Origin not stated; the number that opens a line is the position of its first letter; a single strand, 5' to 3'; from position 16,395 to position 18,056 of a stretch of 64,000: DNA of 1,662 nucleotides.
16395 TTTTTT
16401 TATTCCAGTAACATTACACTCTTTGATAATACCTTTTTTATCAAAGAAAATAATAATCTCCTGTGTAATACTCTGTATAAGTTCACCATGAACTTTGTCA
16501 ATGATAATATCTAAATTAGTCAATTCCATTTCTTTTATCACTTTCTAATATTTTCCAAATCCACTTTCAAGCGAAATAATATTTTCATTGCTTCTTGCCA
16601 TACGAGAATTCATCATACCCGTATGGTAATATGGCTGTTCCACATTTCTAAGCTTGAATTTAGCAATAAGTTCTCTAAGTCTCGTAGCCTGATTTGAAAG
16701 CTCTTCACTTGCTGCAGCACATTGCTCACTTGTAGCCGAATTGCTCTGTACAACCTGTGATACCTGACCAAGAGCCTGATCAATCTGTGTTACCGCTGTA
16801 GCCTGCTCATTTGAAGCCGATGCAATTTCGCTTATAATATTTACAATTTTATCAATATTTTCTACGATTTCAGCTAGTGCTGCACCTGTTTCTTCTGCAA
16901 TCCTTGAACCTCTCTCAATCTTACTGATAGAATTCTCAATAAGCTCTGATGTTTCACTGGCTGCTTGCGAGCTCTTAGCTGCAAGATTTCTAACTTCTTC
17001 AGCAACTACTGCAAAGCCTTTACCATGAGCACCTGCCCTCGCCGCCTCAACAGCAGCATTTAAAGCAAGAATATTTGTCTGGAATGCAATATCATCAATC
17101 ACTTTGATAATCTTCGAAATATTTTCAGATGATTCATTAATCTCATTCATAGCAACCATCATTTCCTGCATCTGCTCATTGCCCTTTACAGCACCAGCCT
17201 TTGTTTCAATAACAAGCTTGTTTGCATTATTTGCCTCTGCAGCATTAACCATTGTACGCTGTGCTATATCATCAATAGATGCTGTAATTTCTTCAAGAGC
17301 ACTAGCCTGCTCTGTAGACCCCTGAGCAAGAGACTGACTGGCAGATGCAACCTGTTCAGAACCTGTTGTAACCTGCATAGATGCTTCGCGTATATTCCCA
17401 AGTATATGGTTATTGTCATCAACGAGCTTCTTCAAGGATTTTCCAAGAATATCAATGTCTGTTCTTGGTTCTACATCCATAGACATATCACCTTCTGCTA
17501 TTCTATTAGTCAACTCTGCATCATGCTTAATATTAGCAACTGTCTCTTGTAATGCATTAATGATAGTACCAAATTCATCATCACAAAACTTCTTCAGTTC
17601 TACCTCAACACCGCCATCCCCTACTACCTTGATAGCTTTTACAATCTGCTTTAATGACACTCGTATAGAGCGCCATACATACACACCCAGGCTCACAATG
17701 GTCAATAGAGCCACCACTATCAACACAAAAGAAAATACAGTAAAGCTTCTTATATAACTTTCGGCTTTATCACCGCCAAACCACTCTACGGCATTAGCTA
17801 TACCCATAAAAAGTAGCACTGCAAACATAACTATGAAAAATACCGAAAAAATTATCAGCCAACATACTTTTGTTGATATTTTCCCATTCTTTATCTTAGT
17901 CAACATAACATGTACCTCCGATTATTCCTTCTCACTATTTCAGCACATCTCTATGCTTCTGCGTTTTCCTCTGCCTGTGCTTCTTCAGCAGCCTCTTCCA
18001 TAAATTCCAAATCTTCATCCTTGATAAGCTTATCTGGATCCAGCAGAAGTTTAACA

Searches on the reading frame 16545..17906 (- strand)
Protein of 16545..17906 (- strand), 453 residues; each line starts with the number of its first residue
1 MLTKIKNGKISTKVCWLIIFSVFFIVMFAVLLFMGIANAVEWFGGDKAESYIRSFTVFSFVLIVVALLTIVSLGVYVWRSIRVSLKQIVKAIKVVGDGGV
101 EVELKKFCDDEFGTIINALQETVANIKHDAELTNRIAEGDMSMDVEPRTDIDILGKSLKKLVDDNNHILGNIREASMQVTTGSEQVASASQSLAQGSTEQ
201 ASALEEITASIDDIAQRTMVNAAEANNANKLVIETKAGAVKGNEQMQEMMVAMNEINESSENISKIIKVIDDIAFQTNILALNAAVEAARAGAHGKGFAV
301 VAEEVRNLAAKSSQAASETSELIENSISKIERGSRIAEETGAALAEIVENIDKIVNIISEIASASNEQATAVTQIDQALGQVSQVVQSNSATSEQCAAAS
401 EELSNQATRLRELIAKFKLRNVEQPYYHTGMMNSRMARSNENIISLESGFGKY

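Call 3: search_protein_families(library=pfam, proteins=[window:16545-17906:-], max_evalue=0.1)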
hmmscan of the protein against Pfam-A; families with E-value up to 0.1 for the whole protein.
window:16545-17906:- (453 aa): 4 families
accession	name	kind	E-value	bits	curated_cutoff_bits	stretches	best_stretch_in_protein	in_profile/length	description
PF00015.26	MCPsignal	-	3e-50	170.8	34.6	1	233-385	5-171/172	Methyl-accepting chemotaxis protein (MCP) signalling domain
PF00672.30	HAMP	-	0.00032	21.4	25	0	78-127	3-52/53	HAMP domain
PF02963.22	EcoRI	-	0.0015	18.1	22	1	212-280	83-151/257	Restriction endonuclease EcoRI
PF19203.5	DUF5875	-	0.098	12.6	26.5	0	349-417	122-188/228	Family of unknown function (DUF5875)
